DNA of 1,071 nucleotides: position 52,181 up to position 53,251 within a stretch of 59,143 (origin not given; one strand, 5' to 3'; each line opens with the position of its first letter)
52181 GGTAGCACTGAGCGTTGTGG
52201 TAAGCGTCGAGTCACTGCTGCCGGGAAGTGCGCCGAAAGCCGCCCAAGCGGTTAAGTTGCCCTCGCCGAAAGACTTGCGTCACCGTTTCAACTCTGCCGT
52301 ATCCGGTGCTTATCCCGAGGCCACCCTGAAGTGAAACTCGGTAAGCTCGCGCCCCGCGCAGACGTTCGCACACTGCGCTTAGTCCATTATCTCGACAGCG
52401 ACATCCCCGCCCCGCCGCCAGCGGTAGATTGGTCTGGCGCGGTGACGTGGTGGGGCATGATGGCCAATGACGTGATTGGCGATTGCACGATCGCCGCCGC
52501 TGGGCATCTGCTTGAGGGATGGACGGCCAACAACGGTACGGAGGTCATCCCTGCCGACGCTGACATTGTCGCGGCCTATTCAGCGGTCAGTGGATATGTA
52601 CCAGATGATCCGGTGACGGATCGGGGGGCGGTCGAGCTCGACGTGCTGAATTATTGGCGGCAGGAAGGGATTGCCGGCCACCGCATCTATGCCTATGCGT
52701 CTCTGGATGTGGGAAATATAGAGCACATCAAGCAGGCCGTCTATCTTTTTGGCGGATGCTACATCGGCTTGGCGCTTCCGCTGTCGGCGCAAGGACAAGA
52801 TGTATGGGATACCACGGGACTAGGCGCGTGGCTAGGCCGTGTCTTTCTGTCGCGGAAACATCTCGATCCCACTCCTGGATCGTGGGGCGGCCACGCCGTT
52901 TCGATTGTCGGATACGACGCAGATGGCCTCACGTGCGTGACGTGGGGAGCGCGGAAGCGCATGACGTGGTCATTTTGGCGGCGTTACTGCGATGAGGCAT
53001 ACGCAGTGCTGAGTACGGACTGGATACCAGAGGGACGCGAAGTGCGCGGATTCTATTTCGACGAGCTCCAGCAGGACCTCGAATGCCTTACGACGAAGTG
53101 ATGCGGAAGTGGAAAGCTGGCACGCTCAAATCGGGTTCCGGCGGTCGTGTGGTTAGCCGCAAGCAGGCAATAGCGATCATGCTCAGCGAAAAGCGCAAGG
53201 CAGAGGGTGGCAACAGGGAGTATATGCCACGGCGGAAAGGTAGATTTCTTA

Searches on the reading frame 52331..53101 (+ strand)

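Call 8: search_protein_families(library=phrogs, proteins=[window:52331-53101:+], max_evalue=0.001)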
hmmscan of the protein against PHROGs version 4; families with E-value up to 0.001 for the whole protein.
window:52331-53101:+ (256 aa): 1 family
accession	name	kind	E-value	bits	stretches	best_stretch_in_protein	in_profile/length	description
phrog_19005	-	unknown function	4.4e-37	128.5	1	10-254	14-256/260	-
